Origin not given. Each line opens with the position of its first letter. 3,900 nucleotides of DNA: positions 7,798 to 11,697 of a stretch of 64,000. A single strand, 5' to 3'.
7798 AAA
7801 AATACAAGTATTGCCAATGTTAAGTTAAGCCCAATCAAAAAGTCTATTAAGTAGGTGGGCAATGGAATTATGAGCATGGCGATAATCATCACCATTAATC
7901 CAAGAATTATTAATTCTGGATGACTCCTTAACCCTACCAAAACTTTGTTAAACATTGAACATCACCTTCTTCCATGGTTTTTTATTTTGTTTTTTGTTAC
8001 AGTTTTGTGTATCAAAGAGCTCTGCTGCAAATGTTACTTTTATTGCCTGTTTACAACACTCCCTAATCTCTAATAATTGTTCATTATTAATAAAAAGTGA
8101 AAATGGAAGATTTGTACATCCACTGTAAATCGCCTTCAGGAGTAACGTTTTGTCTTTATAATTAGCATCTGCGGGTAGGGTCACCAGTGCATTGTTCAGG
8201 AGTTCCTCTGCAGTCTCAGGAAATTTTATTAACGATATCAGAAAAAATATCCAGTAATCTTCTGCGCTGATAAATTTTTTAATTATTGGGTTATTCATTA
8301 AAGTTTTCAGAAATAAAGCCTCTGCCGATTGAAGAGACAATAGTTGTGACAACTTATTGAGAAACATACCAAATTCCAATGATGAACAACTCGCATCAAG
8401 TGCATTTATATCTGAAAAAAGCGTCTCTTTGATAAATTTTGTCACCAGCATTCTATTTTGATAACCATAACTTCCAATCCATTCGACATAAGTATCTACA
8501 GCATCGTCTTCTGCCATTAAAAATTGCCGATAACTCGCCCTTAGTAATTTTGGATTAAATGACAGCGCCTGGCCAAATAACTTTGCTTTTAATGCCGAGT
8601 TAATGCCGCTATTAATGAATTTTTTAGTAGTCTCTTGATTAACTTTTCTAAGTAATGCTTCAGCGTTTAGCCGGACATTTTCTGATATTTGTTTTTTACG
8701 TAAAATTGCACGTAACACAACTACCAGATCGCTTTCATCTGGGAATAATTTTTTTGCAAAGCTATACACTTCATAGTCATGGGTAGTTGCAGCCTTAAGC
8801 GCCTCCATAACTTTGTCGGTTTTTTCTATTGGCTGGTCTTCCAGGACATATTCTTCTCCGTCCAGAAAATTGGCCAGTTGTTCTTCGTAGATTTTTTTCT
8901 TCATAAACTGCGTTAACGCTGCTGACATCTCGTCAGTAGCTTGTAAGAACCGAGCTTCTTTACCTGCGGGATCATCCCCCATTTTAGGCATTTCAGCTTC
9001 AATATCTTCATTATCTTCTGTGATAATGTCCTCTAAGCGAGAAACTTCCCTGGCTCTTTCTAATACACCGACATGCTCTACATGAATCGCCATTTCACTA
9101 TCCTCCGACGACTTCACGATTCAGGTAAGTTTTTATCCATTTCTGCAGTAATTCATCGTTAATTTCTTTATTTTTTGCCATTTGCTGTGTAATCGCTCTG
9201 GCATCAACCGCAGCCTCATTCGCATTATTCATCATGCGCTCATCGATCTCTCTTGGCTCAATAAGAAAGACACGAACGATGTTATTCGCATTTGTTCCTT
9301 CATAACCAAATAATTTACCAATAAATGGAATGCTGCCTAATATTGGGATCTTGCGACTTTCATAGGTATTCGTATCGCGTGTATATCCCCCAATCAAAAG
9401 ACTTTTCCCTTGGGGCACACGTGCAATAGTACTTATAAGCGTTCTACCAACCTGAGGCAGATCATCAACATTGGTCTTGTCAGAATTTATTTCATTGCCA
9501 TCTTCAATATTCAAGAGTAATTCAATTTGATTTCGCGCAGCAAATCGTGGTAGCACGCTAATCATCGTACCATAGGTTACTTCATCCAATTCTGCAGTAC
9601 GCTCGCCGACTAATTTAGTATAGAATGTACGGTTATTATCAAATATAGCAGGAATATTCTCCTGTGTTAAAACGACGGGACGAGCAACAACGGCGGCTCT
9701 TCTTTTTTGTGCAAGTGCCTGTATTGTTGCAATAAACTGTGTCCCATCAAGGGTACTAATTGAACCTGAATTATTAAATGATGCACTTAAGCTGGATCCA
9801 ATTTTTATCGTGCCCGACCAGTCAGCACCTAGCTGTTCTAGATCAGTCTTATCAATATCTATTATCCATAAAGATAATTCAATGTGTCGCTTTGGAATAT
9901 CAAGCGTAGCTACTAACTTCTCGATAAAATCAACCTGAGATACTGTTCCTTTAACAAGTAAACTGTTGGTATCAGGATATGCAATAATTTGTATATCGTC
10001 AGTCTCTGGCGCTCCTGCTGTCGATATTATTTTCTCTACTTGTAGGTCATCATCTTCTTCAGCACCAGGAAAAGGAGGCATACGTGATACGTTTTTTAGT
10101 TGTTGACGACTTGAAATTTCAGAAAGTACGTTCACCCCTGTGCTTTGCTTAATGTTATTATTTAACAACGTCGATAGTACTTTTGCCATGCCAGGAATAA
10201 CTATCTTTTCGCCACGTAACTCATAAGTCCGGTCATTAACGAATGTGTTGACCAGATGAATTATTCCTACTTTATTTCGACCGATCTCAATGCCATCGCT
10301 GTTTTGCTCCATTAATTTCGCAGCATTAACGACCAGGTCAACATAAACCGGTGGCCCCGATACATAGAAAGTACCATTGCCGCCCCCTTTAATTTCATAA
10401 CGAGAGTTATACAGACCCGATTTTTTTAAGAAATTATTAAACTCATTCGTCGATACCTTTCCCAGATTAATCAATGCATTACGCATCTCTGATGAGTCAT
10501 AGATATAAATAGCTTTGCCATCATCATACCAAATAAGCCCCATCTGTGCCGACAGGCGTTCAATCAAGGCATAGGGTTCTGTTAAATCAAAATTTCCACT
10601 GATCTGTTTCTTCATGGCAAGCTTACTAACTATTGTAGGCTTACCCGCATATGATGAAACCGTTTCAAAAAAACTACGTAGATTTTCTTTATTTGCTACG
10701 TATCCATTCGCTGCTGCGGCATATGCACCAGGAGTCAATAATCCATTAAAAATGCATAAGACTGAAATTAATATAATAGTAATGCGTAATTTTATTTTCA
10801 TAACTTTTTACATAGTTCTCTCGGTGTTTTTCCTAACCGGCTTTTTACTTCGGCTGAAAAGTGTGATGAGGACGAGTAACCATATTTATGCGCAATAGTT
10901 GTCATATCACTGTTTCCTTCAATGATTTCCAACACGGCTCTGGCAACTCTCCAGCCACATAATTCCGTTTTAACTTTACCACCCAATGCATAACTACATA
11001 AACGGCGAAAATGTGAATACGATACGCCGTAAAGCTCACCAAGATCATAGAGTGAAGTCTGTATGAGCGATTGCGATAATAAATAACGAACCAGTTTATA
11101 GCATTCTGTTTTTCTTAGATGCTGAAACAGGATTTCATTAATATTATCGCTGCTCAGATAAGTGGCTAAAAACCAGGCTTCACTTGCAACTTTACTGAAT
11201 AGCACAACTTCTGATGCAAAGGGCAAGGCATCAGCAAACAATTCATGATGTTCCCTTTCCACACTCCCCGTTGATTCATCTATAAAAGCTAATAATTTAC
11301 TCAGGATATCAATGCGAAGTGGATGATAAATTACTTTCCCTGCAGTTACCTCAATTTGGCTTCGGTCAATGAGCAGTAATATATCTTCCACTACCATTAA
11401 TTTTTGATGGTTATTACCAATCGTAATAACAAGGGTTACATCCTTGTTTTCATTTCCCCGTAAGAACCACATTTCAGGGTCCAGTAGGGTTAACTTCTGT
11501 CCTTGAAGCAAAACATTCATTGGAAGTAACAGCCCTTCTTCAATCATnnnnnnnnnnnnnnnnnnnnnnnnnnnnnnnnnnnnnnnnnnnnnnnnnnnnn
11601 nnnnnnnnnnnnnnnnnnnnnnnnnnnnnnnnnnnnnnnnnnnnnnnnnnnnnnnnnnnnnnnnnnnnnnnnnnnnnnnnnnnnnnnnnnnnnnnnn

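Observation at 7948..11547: Regulator, secretin and gatekeeper genes remain intact in an otherwise dead T3SS locus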

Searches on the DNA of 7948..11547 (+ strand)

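Call 2: search_dna_similar(query=window:7948-11547:+, collection=ecoli_genomes, mode=near, max_rows=20)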
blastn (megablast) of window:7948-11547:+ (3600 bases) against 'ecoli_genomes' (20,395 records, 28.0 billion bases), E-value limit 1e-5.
Records with a match: 1312; places in all: 1314; records where one place covers at least 80% of the query: 979.
Genomes with a match: 1312 of 5426; with a place that covers at least 80% of the query: 979. Places per genome that has any: lowest 1, median 1, highest 2. On chromosomes: 1314 places; on plasmids: 0.
Best place of each record, by identity: >=99% 724; 95-99% 588.
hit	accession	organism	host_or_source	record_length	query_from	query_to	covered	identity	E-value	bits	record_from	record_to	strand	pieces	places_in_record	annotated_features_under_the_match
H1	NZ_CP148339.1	Escherichia coli strain Z1323HEC0422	Homo sapiens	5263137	1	3600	100%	100.0%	0e+0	6643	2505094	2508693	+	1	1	sctC: type III secretion system outer membrane ring subunit SctC | YopN/LcrE/InvE/MxiC type III secretion system gatekeeper | helix-turn-helix domain-containing protein | EscV/YscV/HrcV family type III secretion system export apparatus ...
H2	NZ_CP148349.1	Escherichia coli strain Z1323HEC0399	Homo sapiens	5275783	1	3600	100%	100.0%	0e+0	6643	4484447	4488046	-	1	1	sctC: type III secretion system outer membrane ring subunit SctC | YopN/LcrE/InvE/MxiC type III secretion system gatekeeper | helix-turn-helix domain-containing protein | EscV/YscV/HrcV family type III secretion system export apparatus ...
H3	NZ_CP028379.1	Escherichia coli O145 str. RM9872 strain RM9872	Bos taurus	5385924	1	3600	100%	99.9%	0e+0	6637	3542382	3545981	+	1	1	sctC: type III secretion system outer membrane ring subunit SctC | YopN/LcrE/InvE/MxiC type III secretion system gatekeeper | helix-turn-helix domain-containing protein | EscV/YscV/HrcV family type III secretion system export apparatus ...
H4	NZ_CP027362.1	Escherichia coli strain 95-3192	missing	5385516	1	3600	100%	99.9%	0e+0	6637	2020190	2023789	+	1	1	sctC: type III secretion system outer membrane ring subunit SctC | YopN/LcrE/InvE/MxiC type III secretion system gatekeeper | helix-turn-helix domain-containing protein | EscV/YscV/HrcV family type III secretion system export apparatus ...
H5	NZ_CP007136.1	Escherichia coli O145:H28 str. RM12581 strain RM12581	lettuce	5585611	1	3600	100%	99.9%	0e+0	6637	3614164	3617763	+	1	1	sctC: type III secretion system outer membrane ring subunit SctC | YopN/LcrE/InvE/MxiC type III secretion system gatekeeper | helix-turn-helix domain-containing protein | EscV/YscV/HrcV family type III secretion system export apparatus ...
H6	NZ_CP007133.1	Escherichia coli O145:H28 str. RM12761 strain RM12761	ice cream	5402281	1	3600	100%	99.9%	0e+0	6637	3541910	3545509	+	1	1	sctC: type III secretion system outer membrane ring subunit SctC | YopN/LcrE/InvE/MxiC type III secretion system gatekeeper | helix-turn-helix domain-containing protein | EscV/YscV/HrcV family type III secretion system export apparatus ...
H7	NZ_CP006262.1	Escherichia coli O145:H28 str. RM13516 strain RM13516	Homo sapiens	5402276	1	3600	100%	99.9%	0e+0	6637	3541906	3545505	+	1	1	sctC: type III secretion system outer membrane ring subunit SctC | YopN/LcrE/InvE/MxiC type III secretion system gatekeeper | helix-turn-helix domain-containing protein | EscV/YscV/HrcV family type III secretion system export apparatus ...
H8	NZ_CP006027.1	Escherichia coli O145:H28 str. RM13514 strain RM13514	Homo sapiens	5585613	1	3600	100%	99.9%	0e+0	6637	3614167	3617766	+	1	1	sctC: type III secretion system outer membrane ring subunit SctC | YopN/LcrE/InvE/MxiC type III secretion system gatekeeper | helix-turn-helix domain-containing protein | EscV/YscV/HrcV family type III secretion system export apparatus ...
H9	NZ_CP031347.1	Escherichia coli O145 strain RM9873-C1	cattle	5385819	1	3600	100%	99.9%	0e+0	6637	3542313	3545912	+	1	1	sctC: type III secretion system outer membrane ring subunit SctC | YopN/LcrE/InvE/MxiC type III secretion system gatekeeper | helix-turn-helix domain-containing protein | EscV/YscV/HrcV family type III secretion system export apparatus ...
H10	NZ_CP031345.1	Escherichia coli O145 strain RM12367-C1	creek water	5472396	1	3600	100%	99.9%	0e+0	6637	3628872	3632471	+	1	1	sctC: type III secretion system outer membrane ring subunit SctC | YopN/LcrE/InvE/MxiC type III secretion system gatekeeper | helix-turn-helix domain-containing protein | EscV/YscV/HrcV family type III secretion system export apparatus ...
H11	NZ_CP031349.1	Escherichia coli O145 strain RM9467-C1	Cattle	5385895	1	3600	100%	99.9%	0e+0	6637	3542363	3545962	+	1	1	sctC: type III secretion system outer membrane ring subunit SctC | YopN/LcrE/InvE/MxiC type III secretion system gatekeeper | helix-turn-helix domain-containing protein | EscV/YscV/HrcV family type III secretion system export apparatus ...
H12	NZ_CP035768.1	Escherichia coli O145 strain RM11626-C1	Cattle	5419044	1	3600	100%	99.9%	0e+0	6637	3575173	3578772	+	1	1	sctC: type III secretion system outer membrane ring subunit SctC | YopN/LcrE/InvE/MxiC type III secretion system gatekeeper | helix-turn-helix domain-containing protein | EscV/YscV/HrcV family type III secretion system export apparatus ...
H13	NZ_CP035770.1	Escherichia coli O145 strain RM8988-C1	Cattle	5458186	1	3600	100%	99.9%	0e+0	6637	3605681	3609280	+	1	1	sctC: type III secretion system outer membrane ring subunit SctC | YopN/LcrE/InvE/MxiC type III secretion system gatekeeper | helix-turn-helix domain-containing protein | EscV/YscV/HrcV family type III secretion system export apparatus ...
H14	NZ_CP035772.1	Escherichia coli O145 strain RM8843-C1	missing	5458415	1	3600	100%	99.9%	0e+0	6637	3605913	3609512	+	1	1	sctC: type III secretion system outer membrane ring subunit SctC | YopN/LcrE/InvE/MxiC type III secretion system gatekeeper | helix-turn-helix domain-containing protein | EscV/YscV/HrcV family type III secretion system export apparatus ...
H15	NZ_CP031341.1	Escherichia coli O145 strain RM12275-C1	missing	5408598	1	3600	100%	99.9%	0e+0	6637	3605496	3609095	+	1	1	sctC: type III secretion system outer membrane ring subunit SctC | YopN/LcrE/InvE/MxiC type III secretion system gatekeeper | helix-turn-helix domain-containing protein | EscV/YscV/HrcV family type III secretion system export apparatus ...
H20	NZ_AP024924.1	Escherichia coli O145:H28 strain 16003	Homo sapiens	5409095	1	3600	100%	99.9%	0e+0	6637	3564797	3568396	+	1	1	sctC: type III secretion system outer membrane ring subunit SctC | YopN/LcrE/InvE/MxiC type III secretion system gatekeeper | eivF: type III secretion system transcriptional regulator EivF | EscV/YscV/HrcV family type III secretion system export apparatus ...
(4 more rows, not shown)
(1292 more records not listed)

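Call 3: get_annotated_region(hit=H1, flank=14000)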
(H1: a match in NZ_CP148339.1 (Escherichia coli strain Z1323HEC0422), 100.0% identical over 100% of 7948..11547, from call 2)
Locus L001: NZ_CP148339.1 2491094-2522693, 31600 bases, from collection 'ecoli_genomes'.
description: Escherichia coli strain Z1323HEC0422 chromosome, complete genome
organism: Escherichia coli strain Z1323HEC0422 (NCBI taxid 562)
replicon: chromosome; assembly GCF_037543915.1
host: Homo sapiens; source: -; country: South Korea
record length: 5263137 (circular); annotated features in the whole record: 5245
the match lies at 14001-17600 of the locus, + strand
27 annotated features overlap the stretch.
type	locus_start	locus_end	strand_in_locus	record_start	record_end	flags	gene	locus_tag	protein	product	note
CDS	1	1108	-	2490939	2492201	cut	lysA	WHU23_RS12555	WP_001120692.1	diaminopimelate decarboxylase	-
CDS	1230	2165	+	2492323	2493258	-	lysR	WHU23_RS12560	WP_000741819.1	DNA-binding transcriptional regulator LysR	-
CDS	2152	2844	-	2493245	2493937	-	ygeA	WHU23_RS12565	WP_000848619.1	amino acid racemase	-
CDS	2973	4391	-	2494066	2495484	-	araE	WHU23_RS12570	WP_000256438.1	arabinose-proton symporter AraE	-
CDS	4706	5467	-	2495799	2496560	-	kduD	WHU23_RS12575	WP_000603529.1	2-dehydro-3-deoxy-D-gluconate 5-dehydrogenase KduD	-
CDS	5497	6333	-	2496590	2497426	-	kduI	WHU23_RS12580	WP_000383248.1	5-dehydro-4-deoxy-D-glucuronate isomerase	-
CDS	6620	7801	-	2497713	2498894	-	yqeF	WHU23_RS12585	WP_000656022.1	acetyl-CoA C-acetyltransferase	-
CDS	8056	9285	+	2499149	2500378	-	yqeG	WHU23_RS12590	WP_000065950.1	amino acid permease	-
CDS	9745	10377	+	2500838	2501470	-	yqeH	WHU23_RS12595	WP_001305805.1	helix-turn-helix transcriptional regulator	-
CDS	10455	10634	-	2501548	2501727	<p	-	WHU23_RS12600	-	type III secretion protein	incomplete; partial in the middle of a contig; missing C-terminus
CDS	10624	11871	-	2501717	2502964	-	sctN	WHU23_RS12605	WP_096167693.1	type III secretion system ATPase SctN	-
CDS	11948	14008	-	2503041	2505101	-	-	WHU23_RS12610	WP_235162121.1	EscV/YscV/HrcV family type III secretion system export apparatus protein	-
CDS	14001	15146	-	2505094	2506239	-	-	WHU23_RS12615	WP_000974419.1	YopN/LcrE/InvE/MxiC type III secretion system gatekeeper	-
CDS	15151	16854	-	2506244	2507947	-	sctC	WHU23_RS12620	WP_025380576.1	type III secretion system outer membrane ring subunit SctC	-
CDS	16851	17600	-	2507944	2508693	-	-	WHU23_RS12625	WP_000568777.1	helix-turn-helix domain-containing protein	-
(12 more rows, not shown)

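Call 4: get_annotated_region(hit=H20, flank=14000)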
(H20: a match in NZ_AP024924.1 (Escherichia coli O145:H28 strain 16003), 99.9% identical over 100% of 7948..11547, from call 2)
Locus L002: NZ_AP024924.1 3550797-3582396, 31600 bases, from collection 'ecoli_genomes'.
description: Escherichia coli O145:H28 strain 16003 chromosome, complete genome
organism: Escherichia coli O145:H28 strain 16003 (NCBI taxid 1078034)
replicon: chromosome; assembly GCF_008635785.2
host: Homo sapiens; source: -; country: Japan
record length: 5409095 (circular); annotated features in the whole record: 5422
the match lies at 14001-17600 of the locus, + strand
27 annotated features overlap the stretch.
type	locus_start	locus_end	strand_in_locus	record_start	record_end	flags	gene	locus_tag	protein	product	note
CDS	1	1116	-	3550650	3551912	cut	lysA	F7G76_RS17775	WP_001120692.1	diaminopimelate decarboxylase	-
CDS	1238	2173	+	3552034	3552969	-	lysR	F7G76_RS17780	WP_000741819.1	DNA-binding transcriptional regulator LysR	-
CDS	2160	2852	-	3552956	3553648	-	ygeA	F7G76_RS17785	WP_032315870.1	amino acid racemase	-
CDS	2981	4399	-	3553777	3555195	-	araE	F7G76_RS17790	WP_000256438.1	arabinose-proton symporter AraE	-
CDS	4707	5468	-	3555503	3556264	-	kduD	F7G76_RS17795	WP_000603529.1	2-dehydro-3-deoxy-D-gluconate 5-dehydrogenase KduD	-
CDS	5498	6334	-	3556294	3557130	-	kduI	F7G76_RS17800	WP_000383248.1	5-dehydro-4-deoxy-D-glucuronate isomerase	-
CDS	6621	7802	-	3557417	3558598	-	yqeF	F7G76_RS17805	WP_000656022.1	acetyl-CoA C-acetyltransferase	-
CDS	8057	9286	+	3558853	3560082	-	yqeG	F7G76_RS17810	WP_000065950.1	amino acid permease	-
CDS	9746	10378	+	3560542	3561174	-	yqeH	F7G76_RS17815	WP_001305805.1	helix-turn-helix transcriptional regulator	-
CDS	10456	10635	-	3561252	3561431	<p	-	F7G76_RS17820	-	type III secretion protein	incomplete; partial in the middle of a contig; missing C-terminus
CDS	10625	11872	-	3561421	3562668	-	sctN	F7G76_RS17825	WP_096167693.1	type III secretion system ATPase SctN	-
CDS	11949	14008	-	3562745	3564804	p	-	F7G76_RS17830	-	EscV/YscV/HrcV family type III secretion system export apparatus protein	frameshifted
CDS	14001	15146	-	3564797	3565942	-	-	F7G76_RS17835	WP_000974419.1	YopN/LcrE/InvE/MxiC type III secretion system gatekeeper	-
CDS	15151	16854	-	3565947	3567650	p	sctC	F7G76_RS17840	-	type III secretion system outer membrane ring subunit SctC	internal stop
CDS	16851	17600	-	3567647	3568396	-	eivF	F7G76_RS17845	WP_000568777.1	type III secretion system transcriptional regulator EivF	-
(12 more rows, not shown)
